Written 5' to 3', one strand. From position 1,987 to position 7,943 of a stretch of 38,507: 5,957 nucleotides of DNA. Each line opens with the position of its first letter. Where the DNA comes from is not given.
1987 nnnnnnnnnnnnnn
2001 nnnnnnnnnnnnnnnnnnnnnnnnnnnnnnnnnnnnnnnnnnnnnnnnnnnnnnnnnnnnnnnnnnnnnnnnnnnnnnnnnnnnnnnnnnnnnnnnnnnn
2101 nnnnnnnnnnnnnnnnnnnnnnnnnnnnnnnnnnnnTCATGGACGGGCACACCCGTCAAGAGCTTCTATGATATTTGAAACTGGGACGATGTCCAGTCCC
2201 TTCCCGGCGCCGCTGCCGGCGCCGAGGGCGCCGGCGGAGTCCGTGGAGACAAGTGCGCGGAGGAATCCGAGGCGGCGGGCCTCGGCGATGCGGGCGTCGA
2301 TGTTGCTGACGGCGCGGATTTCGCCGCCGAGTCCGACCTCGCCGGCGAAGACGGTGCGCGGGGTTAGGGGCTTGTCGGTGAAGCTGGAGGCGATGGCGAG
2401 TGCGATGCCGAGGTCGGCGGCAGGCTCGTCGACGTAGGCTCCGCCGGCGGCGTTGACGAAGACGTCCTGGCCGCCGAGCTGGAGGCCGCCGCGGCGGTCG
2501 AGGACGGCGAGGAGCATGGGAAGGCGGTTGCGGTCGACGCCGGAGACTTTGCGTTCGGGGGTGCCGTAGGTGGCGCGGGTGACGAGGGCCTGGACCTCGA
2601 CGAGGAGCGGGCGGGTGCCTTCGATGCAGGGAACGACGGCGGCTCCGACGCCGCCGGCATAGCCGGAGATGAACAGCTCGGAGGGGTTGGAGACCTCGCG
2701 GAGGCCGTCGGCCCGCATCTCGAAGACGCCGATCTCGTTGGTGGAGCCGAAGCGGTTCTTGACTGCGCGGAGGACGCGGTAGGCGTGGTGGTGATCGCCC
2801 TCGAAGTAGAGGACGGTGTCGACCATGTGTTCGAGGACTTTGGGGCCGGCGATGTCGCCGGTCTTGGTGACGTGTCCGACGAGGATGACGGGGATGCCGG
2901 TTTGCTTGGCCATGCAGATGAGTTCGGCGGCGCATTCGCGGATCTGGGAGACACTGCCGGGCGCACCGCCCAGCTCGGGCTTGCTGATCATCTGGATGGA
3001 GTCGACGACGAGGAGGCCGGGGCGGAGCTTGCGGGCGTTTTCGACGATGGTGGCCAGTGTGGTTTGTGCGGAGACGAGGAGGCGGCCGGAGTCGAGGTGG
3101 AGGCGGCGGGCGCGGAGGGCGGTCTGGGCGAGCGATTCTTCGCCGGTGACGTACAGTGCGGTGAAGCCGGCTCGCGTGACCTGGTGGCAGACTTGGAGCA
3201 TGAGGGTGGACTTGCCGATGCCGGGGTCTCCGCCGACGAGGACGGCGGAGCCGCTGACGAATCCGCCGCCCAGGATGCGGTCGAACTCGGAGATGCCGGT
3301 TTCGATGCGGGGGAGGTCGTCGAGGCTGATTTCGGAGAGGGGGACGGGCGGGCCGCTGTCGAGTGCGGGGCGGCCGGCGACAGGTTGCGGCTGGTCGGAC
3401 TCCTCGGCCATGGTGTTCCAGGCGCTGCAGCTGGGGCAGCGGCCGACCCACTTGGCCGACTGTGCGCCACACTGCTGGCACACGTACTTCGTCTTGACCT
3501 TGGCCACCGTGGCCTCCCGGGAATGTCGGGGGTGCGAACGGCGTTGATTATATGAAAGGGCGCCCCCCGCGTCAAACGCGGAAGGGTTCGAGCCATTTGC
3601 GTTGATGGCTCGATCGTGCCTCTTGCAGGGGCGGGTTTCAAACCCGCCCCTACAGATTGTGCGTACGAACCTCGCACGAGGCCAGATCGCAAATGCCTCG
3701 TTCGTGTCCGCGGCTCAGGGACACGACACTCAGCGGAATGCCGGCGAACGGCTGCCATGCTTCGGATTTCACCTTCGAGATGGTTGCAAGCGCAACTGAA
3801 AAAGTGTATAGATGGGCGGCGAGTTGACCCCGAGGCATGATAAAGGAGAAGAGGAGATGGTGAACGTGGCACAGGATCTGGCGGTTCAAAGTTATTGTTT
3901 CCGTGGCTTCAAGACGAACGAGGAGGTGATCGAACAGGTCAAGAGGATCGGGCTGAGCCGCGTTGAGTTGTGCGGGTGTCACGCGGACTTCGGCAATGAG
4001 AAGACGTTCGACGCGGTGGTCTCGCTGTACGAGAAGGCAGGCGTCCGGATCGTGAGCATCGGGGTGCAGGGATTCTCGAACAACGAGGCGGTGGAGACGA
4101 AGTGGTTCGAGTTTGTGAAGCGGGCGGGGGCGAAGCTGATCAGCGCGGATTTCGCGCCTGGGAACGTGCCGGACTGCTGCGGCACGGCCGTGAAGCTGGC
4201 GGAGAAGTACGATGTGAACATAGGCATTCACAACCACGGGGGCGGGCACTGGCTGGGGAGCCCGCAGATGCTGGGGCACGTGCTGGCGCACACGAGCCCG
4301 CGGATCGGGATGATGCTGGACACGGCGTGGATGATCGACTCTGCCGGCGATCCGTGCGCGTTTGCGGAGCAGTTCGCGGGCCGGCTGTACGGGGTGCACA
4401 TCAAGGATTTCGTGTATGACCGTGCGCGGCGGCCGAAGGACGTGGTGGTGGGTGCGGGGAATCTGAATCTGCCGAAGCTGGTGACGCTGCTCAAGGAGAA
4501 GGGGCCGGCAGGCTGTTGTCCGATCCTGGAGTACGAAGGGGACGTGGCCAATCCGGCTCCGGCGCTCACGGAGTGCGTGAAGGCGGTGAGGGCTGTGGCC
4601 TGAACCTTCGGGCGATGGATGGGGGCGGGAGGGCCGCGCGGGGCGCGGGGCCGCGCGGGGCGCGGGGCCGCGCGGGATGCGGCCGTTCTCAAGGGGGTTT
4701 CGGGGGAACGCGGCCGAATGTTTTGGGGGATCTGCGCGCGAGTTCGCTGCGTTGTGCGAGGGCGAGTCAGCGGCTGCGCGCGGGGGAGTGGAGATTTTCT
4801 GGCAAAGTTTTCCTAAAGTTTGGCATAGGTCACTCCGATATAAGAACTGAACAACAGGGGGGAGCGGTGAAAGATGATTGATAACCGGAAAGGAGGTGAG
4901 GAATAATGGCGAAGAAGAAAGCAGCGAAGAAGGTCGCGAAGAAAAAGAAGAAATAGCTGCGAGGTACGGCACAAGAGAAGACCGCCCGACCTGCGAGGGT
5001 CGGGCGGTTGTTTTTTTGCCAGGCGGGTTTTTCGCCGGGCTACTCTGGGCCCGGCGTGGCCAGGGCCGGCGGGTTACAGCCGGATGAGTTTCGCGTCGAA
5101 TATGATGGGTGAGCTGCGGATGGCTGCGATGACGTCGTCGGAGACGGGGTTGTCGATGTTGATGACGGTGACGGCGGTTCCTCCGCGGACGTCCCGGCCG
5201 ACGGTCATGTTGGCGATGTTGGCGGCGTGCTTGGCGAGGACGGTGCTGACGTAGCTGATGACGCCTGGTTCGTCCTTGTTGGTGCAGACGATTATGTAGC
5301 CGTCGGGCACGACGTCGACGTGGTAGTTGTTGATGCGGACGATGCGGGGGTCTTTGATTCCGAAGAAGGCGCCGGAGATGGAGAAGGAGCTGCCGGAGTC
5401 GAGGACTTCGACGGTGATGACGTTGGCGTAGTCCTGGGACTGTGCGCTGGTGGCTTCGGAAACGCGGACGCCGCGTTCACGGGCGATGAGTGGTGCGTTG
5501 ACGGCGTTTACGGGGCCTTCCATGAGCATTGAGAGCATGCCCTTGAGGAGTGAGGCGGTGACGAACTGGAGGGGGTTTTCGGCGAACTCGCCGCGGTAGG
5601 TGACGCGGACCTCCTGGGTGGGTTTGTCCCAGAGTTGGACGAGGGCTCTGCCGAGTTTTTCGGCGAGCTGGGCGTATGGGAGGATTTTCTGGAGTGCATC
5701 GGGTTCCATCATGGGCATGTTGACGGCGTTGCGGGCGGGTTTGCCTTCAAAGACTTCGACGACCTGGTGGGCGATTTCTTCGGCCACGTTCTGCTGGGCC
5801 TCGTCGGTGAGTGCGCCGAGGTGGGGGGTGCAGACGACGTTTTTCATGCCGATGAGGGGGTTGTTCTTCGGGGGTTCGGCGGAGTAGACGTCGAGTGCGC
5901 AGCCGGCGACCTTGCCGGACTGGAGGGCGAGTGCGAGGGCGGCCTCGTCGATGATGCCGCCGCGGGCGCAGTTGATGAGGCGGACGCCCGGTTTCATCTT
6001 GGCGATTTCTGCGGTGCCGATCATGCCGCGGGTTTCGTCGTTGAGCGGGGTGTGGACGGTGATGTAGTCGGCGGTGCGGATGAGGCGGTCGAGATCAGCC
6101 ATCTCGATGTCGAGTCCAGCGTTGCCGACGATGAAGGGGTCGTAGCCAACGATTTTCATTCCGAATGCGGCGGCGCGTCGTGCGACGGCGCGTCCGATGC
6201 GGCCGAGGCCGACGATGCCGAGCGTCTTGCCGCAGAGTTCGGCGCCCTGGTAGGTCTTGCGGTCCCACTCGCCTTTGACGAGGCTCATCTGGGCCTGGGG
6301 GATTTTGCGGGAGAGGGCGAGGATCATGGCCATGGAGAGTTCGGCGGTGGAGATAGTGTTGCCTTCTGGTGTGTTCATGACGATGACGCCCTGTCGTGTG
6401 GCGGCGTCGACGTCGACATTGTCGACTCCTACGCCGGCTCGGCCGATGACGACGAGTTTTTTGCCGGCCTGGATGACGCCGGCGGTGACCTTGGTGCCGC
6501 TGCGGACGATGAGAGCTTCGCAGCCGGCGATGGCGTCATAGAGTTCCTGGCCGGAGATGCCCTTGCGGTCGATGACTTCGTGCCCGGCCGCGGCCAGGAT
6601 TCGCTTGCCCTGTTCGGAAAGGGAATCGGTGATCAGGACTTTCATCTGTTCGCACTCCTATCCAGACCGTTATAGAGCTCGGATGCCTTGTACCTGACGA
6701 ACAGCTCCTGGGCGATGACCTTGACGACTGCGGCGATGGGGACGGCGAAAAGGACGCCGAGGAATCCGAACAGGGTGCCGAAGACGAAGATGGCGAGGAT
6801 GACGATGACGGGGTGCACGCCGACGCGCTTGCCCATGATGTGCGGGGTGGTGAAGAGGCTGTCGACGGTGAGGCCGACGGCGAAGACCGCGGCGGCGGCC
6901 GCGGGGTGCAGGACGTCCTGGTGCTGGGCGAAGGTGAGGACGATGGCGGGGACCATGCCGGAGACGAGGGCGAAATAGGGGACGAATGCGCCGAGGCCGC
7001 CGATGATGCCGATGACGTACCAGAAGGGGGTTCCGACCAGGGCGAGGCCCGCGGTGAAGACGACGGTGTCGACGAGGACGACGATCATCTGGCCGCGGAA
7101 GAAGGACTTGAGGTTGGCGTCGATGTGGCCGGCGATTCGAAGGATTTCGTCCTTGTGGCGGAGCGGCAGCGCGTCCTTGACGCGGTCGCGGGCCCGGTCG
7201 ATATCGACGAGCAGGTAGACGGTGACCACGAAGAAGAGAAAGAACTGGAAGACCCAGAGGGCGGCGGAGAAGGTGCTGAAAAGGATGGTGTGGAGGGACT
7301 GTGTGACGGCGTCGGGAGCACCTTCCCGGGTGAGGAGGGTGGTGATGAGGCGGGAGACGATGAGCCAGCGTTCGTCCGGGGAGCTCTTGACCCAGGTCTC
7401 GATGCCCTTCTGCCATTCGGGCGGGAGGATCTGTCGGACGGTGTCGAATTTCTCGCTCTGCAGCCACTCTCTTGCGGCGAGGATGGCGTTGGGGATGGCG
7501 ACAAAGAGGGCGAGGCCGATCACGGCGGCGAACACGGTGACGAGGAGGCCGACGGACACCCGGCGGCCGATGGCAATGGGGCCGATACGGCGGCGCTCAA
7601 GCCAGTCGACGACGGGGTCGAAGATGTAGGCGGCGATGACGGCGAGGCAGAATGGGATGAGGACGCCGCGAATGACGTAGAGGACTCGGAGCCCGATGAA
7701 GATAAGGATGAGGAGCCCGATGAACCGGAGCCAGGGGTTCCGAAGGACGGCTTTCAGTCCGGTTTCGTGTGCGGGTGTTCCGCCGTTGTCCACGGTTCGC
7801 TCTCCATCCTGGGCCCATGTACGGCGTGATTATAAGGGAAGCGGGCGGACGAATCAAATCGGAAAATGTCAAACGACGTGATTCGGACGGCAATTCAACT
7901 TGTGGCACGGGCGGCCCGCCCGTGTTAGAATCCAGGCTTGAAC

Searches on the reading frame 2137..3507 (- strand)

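Call 25: search_protein_families(library=pfam, proteins=[window:2137-3507:-], max_evalue=0.001)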
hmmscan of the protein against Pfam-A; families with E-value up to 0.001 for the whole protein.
window:2137-3507:- (456 aa): 13 families
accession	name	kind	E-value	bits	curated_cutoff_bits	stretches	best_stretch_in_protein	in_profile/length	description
PF06745.19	ATPase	-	1.8e-16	60.7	26.6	1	68-148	1-82/231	KaiC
PF18073.7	Zn_ribbon_LapB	-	2.4e-13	50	25.7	1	8-35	1-28/28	Rubredoxin metal binding domain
PF13481.12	AAA_25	-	1.8e-12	47.8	27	1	71-218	18-195/195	AAA domain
PF03796.21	DnaB_C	-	2.8e-09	37.2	27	1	68-130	2-64/255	DnaB-like helicase C terminal domain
PF13401.12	AAA_22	-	5e-07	30.5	27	1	88-212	7-123/130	AAA domain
PF13541.12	ChlI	-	2.9e-06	27.6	27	1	362-422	59-119/121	Subunit ChlI of Mg-chelatase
PF13191.12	AAA_16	-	3.2e-06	28.2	32.6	1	86-156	24-103/167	AAA ATPase domain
PF00154.27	RecA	-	0.00018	21.5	27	1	64-180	29-149/262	recA bacterial DNA recombination protein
PF25199.1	nSTAND_NTPase5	-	0.00023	21.5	34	1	87-144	42-99/145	Novel STAND NTPase 5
PF13604.12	AAA_30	-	0.0003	21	27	0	88-228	20-140/191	AAA domain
PF05362.19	Lon_C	-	0.00032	20.8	21.1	1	348-428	95-176/205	Lon protease (S16) C-terminal proteolytic domain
PF00004.35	AAA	-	0.00062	20.7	21.2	1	89-215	1-110/131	ATPase family associated with various cellular activities (AAA)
PF08423.17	Rad51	-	0.0008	19.2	22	0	67-111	7-47/244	Rad51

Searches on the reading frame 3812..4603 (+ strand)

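Call 25: search_protein_families(library=pfam, proteins=[window:3812-4603:+], max_evalue=0.001)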
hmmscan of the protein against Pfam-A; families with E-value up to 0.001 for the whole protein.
window:3812-4603:+ (263 aa): 1 family
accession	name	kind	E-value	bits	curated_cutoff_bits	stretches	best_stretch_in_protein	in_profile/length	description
PF01261.30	AP_endonuc_2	-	1.6e-16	61.2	31.1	1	41-249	2-236/249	Xylose isomerase-like TIM barrel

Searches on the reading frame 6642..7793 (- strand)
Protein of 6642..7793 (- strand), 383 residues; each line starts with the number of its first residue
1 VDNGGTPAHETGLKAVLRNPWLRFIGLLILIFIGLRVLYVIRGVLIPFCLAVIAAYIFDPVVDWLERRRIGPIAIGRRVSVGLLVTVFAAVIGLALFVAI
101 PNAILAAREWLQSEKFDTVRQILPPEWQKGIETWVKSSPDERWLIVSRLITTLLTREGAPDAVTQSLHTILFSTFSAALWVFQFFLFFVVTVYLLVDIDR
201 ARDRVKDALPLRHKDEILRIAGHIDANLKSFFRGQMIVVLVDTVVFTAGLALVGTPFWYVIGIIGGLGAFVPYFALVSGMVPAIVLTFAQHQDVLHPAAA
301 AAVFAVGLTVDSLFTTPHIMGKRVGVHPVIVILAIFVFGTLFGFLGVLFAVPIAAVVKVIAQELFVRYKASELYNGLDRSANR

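Call 25: search_protein_families(library=pfam, proteins=[window:6642-7793:-], max_evalue=0.001)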
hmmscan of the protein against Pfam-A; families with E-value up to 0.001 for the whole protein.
window:6642-7793:- (383 aa): 1 family
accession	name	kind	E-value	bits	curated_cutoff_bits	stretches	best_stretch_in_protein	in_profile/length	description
PF01594.21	AI-2E_transport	-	5.7e-48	164.2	34.3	1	27-363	4-325/327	AI-2E family transporter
